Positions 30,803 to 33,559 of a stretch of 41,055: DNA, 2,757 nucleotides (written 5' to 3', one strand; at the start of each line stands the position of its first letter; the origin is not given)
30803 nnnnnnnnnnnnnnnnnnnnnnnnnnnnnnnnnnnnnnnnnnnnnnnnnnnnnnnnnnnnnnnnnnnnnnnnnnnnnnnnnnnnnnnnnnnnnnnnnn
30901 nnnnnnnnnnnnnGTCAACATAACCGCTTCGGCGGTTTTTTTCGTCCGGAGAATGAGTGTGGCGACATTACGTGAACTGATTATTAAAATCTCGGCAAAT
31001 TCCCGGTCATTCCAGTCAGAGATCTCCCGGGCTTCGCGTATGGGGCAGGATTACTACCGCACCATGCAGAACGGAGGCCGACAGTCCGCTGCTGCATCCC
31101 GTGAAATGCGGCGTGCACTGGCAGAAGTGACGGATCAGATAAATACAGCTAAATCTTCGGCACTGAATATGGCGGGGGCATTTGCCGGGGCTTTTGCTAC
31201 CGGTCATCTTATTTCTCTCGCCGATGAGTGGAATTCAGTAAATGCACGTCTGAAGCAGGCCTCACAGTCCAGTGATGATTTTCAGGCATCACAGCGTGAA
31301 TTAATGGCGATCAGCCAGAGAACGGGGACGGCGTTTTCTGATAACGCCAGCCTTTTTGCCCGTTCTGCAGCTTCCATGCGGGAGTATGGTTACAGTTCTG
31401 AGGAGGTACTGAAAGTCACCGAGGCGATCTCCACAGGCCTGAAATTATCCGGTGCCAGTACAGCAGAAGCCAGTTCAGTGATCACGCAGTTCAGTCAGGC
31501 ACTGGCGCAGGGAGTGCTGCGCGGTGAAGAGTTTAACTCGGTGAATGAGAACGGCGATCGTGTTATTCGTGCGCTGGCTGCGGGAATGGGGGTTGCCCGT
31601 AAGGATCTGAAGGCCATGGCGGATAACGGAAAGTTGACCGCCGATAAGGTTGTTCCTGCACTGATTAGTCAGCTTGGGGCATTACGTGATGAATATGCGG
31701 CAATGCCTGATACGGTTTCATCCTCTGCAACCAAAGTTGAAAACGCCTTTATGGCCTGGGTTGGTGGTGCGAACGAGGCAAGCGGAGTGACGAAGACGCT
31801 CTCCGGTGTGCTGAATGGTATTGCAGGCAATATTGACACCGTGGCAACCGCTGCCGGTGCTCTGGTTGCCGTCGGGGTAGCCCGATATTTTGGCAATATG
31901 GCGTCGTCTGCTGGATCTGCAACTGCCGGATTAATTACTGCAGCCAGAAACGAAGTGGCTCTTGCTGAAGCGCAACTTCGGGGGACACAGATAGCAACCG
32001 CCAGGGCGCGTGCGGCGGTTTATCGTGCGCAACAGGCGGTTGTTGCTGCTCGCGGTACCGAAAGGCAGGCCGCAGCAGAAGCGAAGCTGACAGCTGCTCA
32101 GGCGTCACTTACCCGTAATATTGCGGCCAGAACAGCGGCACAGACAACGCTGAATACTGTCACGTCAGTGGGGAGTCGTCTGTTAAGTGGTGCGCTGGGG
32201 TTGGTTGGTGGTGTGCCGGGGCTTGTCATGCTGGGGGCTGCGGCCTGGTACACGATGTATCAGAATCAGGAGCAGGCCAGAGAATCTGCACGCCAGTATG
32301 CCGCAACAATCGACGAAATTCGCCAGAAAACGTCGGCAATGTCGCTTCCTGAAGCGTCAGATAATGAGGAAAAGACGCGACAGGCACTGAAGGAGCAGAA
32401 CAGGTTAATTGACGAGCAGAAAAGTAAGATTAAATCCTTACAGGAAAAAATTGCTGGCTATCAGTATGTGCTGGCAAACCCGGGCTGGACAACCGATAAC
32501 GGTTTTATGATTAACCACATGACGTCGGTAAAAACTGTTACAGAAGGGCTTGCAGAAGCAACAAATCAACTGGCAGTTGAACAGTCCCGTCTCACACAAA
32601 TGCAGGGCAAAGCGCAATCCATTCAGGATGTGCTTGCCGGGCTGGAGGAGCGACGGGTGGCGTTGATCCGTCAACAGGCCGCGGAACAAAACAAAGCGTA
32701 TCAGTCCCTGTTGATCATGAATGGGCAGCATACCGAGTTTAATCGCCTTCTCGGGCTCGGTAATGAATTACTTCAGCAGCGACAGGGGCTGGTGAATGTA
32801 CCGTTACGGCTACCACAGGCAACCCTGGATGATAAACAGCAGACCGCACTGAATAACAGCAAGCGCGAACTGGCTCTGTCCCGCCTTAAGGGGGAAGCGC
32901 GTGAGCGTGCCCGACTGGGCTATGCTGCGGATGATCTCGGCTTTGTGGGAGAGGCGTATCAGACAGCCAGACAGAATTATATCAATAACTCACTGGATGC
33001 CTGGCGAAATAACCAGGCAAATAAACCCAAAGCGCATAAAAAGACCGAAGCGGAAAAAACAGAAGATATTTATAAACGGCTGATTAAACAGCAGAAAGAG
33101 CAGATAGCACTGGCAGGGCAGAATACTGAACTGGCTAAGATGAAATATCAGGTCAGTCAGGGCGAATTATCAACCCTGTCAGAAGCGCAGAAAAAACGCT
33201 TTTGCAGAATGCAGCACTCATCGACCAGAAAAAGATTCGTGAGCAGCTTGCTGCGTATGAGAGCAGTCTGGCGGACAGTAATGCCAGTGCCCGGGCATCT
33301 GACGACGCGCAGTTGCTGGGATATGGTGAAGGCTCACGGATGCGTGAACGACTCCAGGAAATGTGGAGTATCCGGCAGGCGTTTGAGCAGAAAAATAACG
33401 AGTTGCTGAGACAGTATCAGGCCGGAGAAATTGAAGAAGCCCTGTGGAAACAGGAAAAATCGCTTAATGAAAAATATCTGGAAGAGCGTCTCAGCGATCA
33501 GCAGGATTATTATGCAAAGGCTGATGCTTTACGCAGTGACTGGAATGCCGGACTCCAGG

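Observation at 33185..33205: Tape measure gene frame break at an A6 run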

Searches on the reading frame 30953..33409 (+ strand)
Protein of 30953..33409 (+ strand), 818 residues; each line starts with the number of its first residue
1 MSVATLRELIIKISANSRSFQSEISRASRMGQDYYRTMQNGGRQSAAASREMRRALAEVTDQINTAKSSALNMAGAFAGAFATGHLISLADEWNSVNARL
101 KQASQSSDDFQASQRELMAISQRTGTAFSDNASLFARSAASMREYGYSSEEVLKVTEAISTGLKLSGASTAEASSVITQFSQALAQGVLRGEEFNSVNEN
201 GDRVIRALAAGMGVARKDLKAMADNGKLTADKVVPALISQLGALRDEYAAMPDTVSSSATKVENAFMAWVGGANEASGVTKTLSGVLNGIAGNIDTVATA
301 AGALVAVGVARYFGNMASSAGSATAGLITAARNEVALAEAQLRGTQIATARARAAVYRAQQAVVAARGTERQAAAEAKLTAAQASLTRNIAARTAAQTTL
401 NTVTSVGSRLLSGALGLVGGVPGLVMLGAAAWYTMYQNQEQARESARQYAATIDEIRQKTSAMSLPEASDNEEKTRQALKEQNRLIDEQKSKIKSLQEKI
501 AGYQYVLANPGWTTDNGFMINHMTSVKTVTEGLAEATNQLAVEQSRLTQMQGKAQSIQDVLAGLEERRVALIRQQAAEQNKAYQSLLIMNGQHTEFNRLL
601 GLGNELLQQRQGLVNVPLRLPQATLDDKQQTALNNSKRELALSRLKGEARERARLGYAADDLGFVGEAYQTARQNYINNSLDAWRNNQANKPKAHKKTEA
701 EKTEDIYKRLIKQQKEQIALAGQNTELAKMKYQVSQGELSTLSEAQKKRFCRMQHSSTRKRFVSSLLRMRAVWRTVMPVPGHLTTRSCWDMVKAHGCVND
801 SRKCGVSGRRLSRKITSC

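Call 37: find_encoding_contigs(protein=window:30953-33409:+, flank=10000, max_places=10)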
Protein window:30953-33409:+ (818 aa): no gene with exactly this product is on record in the collection.

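Call 42: find_encoding_contigs(protein=window:30959-33406:+, flank=10000, max_places=6)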
Protein seq(816 aa) (816 aa): no gene with exactly this product is on record in the collection.

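Call 53: search_protein_families(library=pfam, proteins=[window:30953-33406:+], max_evalue=0.001)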
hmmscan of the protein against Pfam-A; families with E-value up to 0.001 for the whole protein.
window:30953-33406:+ (818 aa): 2 families
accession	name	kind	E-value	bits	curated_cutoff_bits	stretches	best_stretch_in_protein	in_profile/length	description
PF06120.16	Phage_HK97_TLTM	-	3.3e-93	312.6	24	1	397-688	1-292/295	Tail length tape measure protein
PF20155.4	TMP_3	-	5e-58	196.4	41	1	85-274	2-191/192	Tape measure protein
